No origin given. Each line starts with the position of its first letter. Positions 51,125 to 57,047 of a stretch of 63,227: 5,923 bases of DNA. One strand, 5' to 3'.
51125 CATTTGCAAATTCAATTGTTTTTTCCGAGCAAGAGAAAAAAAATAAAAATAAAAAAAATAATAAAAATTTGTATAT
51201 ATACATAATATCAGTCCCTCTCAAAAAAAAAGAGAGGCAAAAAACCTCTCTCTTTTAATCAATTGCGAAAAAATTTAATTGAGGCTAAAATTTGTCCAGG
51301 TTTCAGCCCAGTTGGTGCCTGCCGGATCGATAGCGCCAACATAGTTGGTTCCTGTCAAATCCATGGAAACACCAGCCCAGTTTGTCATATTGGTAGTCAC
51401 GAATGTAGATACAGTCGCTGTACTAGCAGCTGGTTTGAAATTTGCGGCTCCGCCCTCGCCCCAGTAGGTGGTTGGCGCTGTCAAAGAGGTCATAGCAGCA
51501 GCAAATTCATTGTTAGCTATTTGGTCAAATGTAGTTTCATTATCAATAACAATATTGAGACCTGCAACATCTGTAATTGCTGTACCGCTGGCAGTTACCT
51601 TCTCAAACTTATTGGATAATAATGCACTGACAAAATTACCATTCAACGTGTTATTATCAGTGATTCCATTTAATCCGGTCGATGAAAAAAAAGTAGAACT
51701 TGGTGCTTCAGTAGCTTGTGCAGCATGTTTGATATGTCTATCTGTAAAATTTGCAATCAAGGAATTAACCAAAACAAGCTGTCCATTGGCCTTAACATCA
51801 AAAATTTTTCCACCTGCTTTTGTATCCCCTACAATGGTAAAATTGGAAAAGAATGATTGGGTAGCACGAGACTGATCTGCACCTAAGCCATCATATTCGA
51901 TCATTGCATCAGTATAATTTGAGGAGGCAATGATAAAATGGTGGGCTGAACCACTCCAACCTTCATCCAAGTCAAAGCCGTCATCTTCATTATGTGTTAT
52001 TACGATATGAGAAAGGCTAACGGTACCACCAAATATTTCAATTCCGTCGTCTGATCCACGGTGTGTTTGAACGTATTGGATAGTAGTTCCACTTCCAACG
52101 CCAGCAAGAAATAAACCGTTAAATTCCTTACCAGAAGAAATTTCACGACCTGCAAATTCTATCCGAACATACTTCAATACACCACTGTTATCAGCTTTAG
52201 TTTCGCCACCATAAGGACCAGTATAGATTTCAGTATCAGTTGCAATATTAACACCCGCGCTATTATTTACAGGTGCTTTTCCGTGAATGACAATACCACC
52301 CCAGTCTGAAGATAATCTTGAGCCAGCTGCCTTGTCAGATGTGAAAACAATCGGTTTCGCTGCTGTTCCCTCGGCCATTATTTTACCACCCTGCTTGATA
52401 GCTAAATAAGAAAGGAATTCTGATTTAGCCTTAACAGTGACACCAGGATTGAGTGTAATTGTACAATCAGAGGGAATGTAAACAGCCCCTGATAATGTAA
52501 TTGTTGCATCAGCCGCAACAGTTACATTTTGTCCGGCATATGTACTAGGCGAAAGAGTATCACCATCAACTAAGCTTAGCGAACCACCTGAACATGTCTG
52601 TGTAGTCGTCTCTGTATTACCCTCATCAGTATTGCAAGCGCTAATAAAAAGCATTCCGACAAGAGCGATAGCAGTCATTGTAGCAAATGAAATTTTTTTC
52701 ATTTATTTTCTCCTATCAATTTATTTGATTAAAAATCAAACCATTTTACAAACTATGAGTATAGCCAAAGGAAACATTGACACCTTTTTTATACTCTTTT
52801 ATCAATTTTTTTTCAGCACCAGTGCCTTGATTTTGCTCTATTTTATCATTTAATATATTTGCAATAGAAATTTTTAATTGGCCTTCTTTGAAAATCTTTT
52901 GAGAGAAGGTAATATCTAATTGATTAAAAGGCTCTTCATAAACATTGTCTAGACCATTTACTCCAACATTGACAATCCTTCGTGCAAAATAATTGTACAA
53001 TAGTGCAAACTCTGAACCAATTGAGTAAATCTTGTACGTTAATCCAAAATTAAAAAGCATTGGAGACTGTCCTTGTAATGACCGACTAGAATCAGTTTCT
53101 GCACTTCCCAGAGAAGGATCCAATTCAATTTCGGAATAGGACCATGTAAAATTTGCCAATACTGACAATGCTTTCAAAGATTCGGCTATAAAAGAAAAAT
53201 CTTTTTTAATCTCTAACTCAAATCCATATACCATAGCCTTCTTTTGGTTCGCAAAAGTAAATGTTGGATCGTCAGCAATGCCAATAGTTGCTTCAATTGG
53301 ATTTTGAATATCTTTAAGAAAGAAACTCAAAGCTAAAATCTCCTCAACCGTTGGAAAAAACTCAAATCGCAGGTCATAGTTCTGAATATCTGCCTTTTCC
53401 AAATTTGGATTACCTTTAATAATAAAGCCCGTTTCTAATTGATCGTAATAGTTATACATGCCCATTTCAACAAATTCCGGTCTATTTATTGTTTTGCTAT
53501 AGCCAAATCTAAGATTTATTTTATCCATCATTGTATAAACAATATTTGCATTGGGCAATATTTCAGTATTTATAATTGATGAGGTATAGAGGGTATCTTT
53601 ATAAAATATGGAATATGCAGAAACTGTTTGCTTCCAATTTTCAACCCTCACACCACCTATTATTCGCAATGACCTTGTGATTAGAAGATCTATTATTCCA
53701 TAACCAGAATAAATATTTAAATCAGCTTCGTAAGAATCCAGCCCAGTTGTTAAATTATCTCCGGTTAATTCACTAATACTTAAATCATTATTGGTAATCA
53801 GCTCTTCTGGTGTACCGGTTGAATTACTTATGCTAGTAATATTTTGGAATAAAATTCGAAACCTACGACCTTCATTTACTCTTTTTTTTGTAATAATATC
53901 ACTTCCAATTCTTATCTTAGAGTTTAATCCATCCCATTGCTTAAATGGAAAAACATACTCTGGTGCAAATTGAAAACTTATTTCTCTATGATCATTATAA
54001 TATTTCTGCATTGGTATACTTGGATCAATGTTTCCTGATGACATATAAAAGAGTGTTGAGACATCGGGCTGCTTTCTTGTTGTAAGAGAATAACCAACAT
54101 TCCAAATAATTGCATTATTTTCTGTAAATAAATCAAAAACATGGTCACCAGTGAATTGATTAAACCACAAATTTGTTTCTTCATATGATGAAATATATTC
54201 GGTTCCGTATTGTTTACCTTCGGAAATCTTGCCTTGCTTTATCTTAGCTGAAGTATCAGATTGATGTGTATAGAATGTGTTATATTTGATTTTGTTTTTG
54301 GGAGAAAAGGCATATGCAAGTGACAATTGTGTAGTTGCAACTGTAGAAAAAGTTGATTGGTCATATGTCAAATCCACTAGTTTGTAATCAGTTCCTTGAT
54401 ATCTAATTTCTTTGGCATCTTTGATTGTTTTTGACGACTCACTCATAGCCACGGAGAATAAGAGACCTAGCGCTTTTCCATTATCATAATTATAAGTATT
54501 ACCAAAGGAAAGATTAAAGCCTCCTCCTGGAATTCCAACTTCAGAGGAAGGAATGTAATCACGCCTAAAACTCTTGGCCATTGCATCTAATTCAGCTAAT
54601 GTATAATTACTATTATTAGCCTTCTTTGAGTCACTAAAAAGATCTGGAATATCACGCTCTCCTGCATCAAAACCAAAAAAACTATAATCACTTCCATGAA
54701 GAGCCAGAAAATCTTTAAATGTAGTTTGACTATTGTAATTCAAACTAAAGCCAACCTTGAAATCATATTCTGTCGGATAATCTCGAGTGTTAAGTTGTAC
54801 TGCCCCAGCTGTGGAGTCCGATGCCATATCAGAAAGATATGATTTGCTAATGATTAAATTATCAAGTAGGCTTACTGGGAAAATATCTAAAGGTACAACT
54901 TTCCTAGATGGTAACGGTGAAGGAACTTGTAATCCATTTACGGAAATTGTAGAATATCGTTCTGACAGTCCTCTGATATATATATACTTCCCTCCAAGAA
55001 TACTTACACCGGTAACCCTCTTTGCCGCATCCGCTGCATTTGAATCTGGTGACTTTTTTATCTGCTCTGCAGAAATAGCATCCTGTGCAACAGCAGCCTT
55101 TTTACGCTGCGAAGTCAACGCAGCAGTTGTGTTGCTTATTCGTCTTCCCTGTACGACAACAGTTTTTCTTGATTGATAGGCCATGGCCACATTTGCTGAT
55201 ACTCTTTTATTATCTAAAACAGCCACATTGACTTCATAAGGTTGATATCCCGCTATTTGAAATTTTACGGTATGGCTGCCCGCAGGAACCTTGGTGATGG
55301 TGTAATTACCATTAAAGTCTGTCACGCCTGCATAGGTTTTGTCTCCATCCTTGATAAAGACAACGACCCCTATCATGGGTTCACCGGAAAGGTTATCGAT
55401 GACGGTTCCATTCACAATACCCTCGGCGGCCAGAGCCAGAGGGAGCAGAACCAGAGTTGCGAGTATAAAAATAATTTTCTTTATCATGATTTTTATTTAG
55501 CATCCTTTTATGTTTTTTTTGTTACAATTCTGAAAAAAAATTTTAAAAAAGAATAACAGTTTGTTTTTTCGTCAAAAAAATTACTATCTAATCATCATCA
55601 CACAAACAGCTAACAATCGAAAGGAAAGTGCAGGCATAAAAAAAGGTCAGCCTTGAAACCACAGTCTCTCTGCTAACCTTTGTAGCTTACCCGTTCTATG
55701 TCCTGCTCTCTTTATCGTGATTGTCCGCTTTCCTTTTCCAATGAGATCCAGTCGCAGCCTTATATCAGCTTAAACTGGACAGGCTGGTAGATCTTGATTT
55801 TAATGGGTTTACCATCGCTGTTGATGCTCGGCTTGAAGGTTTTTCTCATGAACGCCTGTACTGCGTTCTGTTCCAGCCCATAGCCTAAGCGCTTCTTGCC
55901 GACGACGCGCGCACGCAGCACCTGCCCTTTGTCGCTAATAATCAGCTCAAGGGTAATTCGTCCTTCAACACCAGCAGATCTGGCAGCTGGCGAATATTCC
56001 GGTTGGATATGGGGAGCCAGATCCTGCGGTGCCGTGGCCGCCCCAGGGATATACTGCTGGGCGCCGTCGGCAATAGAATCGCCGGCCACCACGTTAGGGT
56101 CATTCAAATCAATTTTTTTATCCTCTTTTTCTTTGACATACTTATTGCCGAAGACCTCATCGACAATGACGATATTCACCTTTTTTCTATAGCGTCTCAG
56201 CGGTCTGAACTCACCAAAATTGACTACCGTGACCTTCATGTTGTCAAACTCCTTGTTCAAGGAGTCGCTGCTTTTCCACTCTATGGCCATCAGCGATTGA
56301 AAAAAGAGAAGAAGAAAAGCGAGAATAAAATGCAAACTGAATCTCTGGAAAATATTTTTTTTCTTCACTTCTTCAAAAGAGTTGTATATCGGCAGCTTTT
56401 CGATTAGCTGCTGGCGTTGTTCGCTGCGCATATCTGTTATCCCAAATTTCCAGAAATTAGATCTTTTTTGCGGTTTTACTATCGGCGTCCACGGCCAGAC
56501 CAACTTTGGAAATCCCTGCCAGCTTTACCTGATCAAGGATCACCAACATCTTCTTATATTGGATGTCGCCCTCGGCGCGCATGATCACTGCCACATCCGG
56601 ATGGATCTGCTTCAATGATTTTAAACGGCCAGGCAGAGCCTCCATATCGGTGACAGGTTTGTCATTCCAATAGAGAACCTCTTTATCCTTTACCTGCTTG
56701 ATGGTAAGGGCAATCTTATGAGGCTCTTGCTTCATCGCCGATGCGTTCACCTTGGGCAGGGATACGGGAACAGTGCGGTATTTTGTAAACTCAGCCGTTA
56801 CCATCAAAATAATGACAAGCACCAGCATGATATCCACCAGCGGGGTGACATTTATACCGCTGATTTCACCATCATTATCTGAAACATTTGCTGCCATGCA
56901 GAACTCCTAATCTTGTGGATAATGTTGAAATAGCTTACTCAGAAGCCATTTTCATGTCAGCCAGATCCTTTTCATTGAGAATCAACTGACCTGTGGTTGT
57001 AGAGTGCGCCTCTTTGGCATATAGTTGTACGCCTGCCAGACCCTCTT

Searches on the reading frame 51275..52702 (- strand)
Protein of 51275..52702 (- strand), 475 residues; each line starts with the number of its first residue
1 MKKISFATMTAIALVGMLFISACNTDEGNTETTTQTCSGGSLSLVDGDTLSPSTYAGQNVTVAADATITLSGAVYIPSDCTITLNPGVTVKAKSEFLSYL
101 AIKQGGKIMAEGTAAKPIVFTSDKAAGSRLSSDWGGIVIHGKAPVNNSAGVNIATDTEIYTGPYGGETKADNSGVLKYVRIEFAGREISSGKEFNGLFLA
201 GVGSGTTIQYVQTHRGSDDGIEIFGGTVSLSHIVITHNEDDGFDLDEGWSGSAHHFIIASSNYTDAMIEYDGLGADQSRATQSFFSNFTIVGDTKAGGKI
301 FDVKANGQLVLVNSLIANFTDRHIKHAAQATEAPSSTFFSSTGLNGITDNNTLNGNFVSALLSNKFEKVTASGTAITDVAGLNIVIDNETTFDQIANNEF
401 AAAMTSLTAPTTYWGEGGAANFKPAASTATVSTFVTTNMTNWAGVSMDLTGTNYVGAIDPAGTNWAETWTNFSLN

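Call 26: search_protein_families(library=pfam, proteins=[window:51275-52702:-])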
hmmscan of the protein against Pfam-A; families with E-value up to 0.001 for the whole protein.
window:51275-52702:- (475 aa): 0 families

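Call 61: find_encoding_contigs(protein=window:51275-52702:-, flank=10000, max_places=6)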
Protein window:51275-52702:- (475 aa): 3 contigs read that carry it; 2 places shown.
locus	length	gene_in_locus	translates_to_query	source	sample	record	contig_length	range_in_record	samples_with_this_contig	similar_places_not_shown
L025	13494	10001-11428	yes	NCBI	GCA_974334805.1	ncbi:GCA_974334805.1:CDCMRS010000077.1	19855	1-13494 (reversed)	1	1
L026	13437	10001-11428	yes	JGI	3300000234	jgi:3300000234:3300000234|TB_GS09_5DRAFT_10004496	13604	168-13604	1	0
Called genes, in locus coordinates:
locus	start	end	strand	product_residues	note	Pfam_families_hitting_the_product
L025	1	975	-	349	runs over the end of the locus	PF12849:PBP_like_2, PF01547:SBP_bac_1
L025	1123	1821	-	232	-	PF01895:PhoU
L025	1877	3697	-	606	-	PF00512:HisKA, PF02518:HATPase_c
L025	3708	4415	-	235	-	PF00072:Response_reg, PF23198:PDE8A_N (weak), PF00486:Trans_reg_C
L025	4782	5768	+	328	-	PF01618:MotA_ExbB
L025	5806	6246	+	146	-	PF02472:ExbD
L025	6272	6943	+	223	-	PF03544:TonB_C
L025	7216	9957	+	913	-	PF13620:CarboxypepD_reg, PF13715:CarbopepD_reg_2, PF07715:Plug, PF00593:TonB_dep_Rec_b-barrel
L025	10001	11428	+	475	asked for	PF28492:Beta_helix_4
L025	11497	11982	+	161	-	-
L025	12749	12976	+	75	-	-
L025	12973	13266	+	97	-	PF05016:ParE_toxin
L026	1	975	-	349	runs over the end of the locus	PF12849:PBP_like_2, PF01547:SBP_bac_1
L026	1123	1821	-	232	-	PF01895:PhoU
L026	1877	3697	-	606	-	PF00512:HisKA, PF02518:HATPase_c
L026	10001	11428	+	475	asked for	PF28492:Beta_helix_4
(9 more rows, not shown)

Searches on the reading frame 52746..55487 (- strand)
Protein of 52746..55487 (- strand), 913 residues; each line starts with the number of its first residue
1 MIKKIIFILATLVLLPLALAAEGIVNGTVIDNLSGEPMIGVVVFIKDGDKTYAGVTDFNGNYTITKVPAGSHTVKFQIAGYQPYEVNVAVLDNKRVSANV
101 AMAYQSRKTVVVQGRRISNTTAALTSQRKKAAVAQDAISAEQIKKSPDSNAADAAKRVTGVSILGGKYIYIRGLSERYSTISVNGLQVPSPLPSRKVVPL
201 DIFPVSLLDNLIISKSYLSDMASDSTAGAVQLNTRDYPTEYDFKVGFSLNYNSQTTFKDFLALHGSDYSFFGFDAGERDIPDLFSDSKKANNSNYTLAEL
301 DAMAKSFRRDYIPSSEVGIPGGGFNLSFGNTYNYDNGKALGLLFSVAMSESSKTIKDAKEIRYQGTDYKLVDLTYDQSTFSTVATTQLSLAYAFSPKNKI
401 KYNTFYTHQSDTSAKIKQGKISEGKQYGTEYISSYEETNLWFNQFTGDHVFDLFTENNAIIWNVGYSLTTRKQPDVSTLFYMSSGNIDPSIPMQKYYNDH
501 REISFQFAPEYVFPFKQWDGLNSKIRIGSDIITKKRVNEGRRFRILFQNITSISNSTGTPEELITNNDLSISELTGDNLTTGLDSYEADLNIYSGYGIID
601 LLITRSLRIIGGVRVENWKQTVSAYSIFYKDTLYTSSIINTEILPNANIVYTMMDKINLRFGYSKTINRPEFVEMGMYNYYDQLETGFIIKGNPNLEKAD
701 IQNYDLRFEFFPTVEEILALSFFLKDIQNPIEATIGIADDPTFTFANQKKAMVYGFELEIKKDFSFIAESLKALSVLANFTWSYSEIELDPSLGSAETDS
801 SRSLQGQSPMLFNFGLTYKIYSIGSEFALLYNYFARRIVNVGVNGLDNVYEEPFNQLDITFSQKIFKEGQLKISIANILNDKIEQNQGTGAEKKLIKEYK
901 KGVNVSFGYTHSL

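Call 26: search_protein_families(library=pfam, proteins=[window:52746-55487:-])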
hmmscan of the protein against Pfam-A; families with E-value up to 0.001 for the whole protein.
window:52746-55487:- (913 aa): 5 families
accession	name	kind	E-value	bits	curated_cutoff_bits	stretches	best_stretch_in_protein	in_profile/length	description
PF00593.30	TonB_dep_Rec_b-barrel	-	6.3e-25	89.3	27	1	406-865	38-423/436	TonB dependent receptor-like, beta-barrel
PF13715.12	CarbopepD_reg_2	-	8.5e-15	55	32.2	1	25-111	1-87/88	CarboxypepD_reg-like domain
PF13620.12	CarboxypepD_reg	-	1.9e-14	54.2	32.3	1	25-102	2-81/82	Carboxypeptidase regulatory-like domain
PF07715.20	Plug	-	1.1e-10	42.4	23.9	1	129-228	3-106/107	TonB-dependent Receptor Plug Domain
PF09430.16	EMC7_beta-sandw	-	9.3e-05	23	26.6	1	43-117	12-86/122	ER membrane protein complex subunit 7, beta-sandwich domain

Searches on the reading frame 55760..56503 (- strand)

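Call 40: search_protein_families(library=pfam, proteins=[window:55760-56503:-])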
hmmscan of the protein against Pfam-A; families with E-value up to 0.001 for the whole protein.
window:55760-56503:- (247 aa): 1 family
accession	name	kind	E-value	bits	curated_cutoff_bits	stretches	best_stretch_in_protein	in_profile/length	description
PF03544.19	TonB_C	-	2e-13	51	24.6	1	167-246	2-79/79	Gram-negative bacterial TonB protein C-terminal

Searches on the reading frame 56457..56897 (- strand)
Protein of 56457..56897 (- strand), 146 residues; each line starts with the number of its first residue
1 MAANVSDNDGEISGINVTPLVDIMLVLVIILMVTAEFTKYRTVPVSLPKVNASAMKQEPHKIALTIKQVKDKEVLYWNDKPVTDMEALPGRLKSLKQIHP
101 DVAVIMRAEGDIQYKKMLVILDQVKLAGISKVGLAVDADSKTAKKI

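Call 40: search_protein_families(library=pfam, proteins=[window:56457-56897:-])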
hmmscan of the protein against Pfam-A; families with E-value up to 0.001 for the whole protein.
window:56457-56897:- (146 aa): 1 family
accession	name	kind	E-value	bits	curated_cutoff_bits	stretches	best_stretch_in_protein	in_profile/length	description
PF02472.21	ExbD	-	2.5e-29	102.4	25.4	1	11-137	4-126/128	Biopolymer transport protein ExbD/TolR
